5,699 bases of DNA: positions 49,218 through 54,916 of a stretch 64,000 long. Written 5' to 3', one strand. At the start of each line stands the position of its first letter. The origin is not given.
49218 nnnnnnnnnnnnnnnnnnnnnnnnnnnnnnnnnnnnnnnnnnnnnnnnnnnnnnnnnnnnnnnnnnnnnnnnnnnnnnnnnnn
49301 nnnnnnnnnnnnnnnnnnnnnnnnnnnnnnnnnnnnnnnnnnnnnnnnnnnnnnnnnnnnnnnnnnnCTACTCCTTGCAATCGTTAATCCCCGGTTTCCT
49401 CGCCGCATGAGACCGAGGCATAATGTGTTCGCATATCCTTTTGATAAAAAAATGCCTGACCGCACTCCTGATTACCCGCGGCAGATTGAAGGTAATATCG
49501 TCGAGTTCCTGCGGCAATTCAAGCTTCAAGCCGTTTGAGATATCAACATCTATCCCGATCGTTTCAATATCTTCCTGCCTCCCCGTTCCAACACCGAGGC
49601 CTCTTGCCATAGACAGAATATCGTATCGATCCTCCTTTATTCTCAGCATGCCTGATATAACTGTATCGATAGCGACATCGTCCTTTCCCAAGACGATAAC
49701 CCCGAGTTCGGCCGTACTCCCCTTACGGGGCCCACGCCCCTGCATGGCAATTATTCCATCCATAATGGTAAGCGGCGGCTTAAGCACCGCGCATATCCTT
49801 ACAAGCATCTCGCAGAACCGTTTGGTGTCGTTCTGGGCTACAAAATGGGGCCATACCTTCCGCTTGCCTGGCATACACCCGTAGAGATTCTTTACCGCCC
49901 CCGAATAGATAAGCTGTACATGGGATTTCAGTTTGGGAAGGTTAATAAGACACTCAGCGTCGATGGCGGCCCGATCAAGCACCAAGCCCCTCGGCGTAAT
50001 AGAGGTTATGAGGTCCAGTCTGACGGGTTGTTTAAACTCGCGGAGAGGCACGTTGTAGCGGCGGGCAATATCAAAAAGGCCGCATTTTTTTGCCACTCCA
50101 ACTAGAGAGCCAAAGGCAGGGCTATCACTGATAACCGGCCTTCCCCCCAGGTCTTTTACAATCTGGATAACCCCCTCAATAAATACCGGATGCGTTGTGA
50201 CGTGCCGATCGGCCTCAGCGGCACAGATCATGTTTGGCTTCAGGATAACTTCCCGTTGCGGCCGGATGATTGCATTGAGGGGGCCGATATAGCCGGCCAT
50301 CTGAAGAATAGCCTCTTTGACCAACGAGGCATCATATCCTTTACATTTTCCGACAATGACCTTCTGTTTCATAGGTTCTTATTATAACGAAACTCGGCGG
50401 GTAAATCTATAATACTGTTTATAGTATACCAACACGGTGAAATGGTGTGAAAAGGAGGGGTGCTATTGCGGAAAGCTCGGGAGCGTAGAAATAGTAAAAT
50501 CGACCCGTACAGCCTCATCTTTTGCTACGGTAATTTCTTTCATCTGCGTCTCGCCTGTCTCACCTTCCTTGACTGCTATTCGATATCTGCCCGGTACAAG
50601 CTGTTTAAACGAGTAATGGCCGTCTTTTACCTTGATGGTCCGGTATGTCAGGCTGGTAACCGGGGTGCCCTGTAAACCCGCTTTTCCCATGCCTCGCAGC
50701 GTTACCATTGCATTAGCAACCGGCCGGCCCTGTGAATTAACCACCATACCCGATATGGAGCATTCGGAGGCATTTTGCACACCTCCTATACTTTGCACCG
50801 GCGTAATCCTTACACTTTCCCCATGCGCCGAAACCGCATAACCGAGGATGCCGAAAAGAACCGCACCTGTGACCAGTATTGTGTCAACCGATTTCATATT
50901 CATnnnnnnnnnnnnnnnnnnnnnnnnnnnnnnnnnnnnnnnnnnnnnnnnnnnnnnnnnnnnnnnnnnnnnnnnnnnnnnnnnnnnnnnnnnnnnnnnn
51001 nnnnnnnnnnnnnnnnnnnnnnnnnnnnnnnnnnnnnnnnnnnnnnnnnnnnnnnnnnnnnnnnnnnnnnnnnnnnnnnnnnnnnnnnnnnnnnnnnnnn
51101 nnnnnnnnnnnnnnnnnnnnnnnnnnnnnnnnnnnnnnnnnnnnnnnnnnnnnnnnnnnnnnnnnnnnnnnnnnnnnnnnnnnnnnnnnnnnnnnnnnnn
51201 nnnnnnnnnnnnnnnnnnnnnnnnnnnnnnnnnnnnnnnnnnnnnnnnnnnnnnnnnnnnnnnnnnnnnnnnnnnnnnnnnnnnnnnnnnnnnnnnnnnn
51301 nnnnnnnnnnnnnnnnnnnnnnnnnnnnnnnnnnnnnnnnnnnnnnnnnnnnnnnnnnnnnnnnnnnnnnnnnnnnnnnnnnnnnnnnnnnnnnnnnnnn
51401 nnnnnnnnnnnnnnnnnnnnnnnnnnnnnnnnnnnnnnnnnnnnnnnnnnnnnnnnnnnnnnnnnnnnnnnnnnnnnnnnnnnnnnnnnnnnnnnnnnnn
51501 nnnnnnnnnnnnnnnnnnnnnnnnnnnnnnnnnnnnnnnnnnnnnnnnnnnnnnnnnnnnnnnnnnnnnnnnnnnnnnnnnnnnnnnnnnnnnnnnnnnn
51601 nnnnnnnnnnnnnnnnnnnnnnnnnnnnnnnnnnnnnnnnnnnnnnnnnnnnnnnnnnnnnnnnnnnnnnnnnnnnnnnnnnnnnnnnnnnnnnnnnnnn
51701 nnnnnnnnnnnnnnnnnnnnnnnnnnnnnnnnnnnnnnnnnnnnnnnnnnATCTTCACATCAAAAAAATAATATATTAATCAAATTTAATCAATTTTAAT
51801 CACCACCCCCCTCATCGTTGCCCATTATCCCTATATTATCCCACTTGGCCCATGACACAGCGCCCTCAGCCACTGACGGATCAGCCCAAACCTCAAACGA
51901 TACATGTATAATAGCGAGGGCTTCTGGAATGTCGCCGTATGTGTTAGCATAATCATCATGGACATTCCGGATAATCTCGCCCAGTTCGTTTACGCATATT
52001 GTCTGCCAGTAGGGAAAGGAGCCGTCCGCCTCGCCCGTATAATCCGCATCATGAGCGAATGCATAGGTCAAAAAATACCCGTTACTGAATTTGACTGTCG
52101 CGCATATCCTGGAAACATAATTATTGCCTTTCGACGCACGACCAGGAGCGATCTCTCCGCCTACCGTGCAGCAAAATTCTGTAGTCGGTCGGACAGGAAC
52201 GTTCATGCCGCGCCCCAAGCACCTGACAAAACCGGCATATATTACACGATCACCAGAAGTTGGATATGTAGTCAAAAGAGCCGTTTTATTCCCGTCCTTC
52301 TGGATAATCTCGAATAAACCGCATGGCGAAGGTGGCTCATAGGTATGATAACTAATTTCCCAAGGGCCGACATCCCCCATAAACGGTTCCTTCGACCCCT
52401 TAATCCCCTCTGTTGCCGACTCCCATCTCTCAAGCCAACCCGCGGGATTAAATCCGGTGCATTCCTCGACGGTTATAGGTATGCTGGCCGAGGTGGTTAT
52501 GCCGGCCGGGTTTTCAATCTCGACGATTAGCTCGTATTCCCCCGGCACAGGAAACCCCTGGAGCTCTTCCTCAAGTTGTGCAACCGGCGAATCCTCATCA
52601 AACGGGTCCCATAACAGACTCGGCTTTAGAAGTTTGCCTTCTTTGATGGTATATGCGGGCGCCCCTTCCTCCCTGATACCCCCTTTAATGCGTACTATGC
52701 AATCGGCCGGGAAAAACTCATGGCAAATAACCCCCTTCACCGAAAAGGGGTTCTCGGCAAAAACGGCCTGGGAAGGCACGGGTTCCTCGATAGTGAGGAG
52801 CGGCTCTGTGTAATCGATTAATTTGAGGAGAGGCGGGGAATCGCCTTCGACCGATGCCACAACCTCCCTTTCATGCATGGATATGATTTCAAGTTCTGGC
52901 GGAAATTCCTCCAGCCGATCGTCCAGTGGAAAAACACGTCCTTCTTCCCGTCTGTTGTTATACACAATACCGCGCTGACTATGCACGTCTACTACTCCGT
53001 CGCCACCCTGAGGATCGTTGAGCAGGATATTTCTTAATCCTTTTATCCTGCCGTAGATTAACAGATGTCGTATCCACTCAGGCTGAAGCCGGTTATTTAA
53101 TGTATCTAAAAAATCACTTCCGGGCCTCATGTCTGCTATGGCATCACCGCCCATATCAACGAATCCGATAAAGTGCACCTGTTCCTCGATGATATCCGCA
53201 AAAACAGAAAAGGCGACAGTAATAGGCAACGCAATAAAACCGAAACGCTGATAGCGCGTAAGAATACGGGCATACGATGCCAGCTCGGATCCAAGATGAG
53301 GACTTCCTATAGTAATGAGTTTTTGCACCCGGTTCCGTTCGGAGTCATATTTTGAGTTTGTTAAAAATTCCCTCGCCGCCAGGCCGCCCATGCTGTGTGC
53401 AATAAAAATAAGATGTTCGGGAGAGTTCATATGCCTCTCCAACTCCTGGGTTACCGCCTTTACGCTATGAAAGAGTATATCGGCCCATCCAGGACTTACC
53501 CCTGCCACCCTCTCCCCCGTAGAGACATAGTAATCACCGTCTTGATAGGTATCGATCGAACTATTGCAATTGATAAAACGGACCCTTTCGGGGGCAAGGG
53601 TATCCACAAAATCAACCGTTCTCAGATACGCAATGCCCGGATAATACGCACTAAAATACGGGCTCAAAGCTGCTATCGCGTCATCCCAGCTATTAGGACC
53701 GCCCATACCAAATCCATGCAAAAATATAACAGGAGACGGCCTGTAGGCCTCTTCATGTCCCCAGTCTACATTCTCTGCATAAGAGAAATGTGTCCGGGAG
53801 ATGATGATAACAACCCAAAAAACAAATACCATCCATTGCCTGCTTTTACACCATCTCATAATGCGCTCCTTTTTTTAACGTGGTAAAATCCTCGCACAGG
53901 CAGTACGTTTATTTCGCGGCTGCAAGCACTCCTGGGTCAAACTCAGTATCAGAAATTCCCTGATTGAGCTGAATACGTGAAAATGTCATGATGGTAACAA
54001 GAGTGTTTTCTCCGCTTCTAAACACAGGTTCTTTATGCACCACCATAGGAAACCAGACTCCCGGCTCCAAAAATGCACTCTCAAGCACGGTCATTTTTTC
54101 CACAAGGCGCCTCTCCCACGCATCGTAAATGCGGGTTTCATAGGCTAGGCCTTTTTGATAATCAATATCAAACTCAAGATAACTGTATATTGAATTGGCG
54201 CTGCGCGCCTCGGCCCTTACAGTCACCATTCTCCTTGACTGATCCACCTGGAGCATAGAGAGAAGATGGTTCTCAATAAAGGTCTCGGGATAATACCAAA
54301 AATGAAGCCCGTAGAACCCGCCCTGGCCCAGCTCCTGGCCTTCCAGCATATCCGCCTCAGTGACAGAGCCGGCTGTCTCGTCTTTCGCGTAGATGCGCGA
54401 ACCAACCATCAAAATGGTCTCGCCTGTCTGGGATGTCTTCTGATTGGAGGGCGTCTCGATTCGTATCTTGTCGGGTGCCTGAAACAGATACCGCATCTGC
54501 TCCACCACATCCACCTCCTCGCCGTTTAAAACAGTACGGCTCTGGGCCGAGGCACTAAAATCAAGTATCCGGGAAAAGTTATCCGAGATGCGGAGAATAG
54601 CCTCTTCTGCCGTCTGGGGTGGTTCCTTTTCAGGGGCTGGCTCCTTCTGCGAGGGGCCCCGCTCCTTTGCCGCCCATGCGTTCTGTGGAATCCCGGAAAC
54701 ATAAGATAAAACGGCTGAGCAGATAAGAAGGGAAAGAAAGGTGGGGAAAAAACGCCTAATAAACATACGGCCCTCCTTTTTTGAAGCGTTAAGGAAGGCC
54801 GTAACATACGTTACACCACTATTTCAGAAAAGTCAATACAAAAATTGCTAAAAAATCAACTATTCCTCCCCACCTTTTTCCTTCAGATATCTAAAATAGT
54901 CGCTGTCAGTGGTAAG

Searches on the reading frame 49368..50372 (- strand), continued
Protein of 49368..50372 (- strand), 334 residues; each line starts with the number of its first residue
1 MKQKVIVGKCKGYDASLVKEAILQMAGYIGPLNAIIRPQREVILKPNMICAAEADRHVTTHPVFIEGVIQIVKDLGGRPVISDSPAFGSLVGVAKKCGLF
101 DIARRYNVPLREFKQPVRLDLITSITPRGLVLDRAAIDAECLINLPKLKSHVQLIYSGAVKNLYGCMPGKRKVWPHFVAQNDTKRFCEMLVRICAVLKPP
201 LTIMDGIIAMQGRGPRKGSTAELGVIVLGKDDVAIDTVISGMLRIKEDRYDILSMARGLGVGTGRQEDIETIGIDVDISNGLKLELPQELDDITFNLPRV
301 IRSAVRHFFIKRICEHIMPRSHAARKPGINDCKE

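Call 57: fold_search(model_id=the predicted structure, library=pdb)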
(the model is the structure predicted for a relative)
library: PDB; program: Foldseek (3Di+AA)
matches with E <= 10: 1220; with E <= 0.001: 17
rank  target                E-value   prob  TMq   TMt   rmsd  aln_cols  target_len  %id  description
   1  7s91                  2.7e-06  1.00  0.46  0.39  16.0       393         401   10  Structure of the malate racemase mar2 apoprotein from Thermoanaerobacterium thermosaccharolyticum at 2.25 angstroms reso (released 2021-10-13)
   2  6d6z                  8.3e-06  1.00  0.42  0.36  17.3       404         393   10  Structure of the malate racemase apoprotein from Thermoanaerobacterium thermosaccharolyticum (released 2019-04-24)
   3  8ezh                  1.4e-05  1.00  0.46  0.38   7.1       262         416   12  A tethered niacin-derived pincer complex with a nickel-carbon bond in lactate racemase R98A/R100A variant modeled with s (released 2023-01-25)
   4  6c1w_A                1.5e-05  1.00  0.42  0.34  15.8       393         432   10  A tethered niacin-derived pincer complex with a nickel-carbon or sulfite-carbon bond in lactate racemase (released 2018-03-14)
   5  9eia_B                1.6e-05  1.00  0.38  0.31   9.5       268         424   16  A broad-substrate spectrum lactate racemase A from Isosphaera pallida in complex with copurified D-lactate (released 2025-01-29)
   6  8ezf                  1.9e-05  1.00  0.46  0.38   7.1       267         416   12  A tethered niacin-derived pincer complex with a nickel-carbon or sulfite-carbon bond in lactate racemase R98A/R100A vari (released 2023-01-25)
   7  5huq_A                3.4e-05  1.00  0.45  0.36   8.2       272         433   15  A tethered niacin-derived pincer complex with a nickel-carbon bond in lactate racemase (released 2016-02-10)
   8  5huq_B                3.4e-05  1.00  0.43  0.34  15.6       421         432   12  A tethered niacin-derived pincer complex with a nickel-carbon bond in lactate racemase (released 2016-02-10)
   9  9q3j_G                3.7e-05  1.00  0.37  0.29   5.6       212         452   13  Structures of LarA-like nickel-pincer nucleotide cofactor-utilizing enzyme with a single catalytic histidine residue f (released 2025-09-17)
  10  2yjg_B                6.4e-05  1.00  0.43  0.35   8.5       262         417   11  Structure of the lactate racemase apoprotein from Thermoanaerobacterium thermosaccharolyticum (released 2012-05-30)
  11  9q3j_E                9.3e-05  1.00  0.38  0.30   5.4       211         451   10  Structures of LarA-like nickel-pincer nucleotide cofactor-utilizing enzyme with a single catalytic histidine residue f (released 2025-09-17)
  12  9eid                  9.3e-05  1.00  0.42  0.35   8.1       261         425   16  A broad-substrate spectrum lactate racemase A from Isosphaera pallida in complex with D-2-Hydroxybutyrate (released 2025-01-29)
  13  9q3j_H                1.1e-04  1.00  0.37  0.28   5.7       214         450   13  Structures of LarA-like nickel-pincer nucleotide cofactor-utilizing enzyme with a single catalytic histidine residue f (released 2025-09-17)
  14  2yjg_A                1.1e-04  1.00  0.43  0.36   8.5       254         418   12  Structure of the lactate racemase apoprotein from Thermoanaerobacterium thermosaccharolyticum (released 2012-05-30)
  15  9eia_A                1.3e-04  0.99  0.38  0.31  17.5       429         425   11  A broad-substrate spectrum lactate racemase A from Isosphaera pallida in complex with copurified D-lactate (released 2025-01-29)
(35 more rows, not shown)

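Call 58: search_solved_structures(query=A3, max_evalue=10, show_alignments=3)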
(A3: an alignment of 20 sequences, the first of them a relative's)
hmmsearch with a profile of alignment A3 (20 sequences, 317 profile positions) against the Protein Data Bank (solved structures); distinct sequences matched with E-value up to 10: 0.

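Call 62: search_protein_families(library=padloc, proteins=[window:49368-50372:-], max_evalue=0.001)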
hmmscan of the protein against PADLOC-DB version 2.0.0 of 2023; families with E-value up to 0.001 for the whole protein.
window:49368-50372:- (334 aa): 0 families

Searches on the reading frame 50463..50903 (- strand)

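Call 3: search_protein_families(library=pfam, proteins=[window:50463-50903:-], max_evalue=0.01)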
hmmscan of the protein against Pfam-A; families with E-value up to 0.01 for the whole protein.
window:50463-50903:- (146 aa): 5 families
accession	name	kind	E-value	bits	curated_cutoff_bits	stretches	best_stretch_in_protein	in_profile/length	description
PF13620.12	CarboxypepD_reg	-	5e-13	49.7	32.3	1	49-138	1-81/82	Carboxypeptidase regulatory-like domain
PF00775.27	Dioxygenase_C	-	2.1e-06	27.7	27.3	1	42-127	24-114/182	Dioxygenase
PF17210.9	SdrD_B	-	4.3e-05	24.1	29.7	1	60-121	22-73/112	SdrD B-like domain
PF13715.12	CarbopepD_reg_2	-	0.0015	18.9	32.2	0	93-138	32-76/88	CarboxypepD_reg-like domain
PF11008.14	DUF2846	-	0.0063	17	34.3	1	90-120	34-64/92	Protein of unknown function (DUF2846)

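Call 5: search_protein_families(library=ncbifam, proteins=[window:50463-50903:-], max_evalue=0.01)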
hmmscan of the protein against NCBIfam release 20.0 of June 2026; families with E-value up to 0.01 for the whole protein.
window:50463-50903:- (146 aa): 2 families
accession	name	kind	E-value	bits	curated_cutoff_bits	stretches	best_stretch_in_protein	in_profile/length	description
TIGR02422.1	protocat_beta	equivalog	0.0018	18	296.4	0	47-109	60-132/220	protocatechuate 3,4-dioxygenase subunit beta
TIGR02439.1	catechol_proteo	equivalog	0.0092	15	392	0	44-117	125-202/285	catechol 1,2-dioxygenase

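Call 62: search_protein_families(library=padloc, proteins=[window:50463-50903:-], max_evalue=0.001)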
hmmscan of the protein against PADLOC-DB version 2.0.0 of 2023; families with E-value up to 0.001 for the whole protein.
window:50463-50903:- (146 aa): 0 families

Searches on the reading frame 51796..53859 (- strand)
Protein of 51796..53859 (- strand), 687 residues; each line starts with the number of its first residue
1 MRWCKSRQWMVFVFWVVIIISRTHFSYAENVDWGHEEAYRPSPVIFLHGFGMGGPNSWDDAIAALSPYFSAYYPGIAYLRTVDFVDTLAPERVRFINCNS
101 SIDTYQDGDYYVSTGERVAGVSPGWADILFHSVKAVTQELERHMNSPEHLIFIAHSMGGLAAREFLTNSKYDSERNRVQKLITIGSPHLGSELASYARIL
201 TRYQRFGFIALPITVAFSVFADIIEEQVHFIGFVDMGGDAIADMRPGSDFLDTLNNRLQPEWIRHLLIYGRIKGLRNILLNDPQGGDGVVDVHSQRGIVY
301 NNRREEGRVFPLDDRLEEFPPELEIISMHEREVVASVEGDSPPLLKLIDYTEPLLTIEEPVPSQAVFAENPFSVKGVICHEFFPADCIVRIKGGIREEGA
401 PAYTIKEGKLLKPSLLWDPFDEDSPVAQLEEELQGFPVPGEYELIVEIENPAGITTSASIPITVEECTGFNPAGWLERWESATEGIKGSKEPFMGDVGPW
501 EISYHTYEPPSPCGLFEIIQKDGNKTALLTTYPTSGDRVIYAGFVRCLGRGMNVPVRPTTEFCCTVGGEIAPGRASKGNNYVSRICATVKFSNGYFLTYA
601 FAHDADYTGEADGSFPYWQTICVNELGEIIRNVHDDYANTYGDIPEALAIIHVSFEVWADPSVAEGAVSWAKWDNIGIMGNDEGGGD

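Call 5: search_protein_families(library=ncbifam, proteins=[window:51796-53859:-], max_evalue=0.01)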
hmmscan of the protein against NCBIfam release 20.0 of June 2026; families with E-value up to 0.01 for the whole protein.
window:51796-53859:- (687 aa): 1 family
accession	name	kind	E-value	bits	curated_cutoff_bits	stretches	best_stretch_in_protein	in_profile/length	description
NF011457.0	PRK14875.1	equivalog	0.0017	17.4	307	0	137-193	185-238/372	acetoin dehydrogenase dihydrolipoyllysine-residue acetyltransferase subunit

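Call 42: search_protein_families(library=pfam, proteins=[window:51796-53859:-], max_evalue=0.001)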
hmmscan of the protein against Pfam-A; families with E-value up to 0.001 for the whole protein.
window:51796-53859:- (687 aa): 8 families
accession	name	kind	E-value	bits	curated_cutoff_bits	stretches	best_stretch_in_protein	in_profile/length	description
PF24096.1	DUF7379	-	7.6e-09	36.2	33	1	134-255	55-191/191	Domain of unknown function (DUF7379)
PF07819.20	PGAP1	-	8.5e-09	35.9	24.3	1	131-205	74-146/233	PGAP1-like alpha/beta domain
PF02089.21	Palm_thioest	-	2.1e-08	34.6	26.8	1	43-260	1-174/254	Palmitoyl protein thioesterase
PF05057.20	DUF676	-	7.2e-07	29.4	20.3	1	134-199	64-135/217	Putative serine esterase (DUF676)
PF02450.21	LCAT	-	2.3e-05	24.3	21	1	130-192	105-166/392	Lecithin:cholesterol acyltransferase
PF06028.17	DUF915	-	2.6e-05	24.1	22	1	133-194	89-149/255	Alpha/beta hydrolase of unknown function (DUF915)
PF12697.13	Abhydrolase_6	-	0.00028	22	26.3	1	44-218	1-121/217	Alpha/beta hydrolase family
PF00561.26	Abhydrolase_1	-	0.00064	19.9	25.8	0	138-193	60-111/245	alpha/beta hydrolase fold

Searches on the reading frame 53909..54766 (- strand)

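Call 42: search_protein_families(library=pfam, proteins=[window:53909-54766:-], max_evalue=0.001)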
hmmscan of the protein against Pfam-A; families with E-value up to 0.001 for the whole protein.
window:53909-54766:- (285 aa): 1 family
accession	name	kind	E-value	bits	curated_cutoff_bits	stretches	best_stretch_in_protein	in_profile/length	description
PF17131.11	LolA_like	-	3e-06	27.4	30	1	177-281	83-182/184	Outer membrane lipoprotein-sorting protein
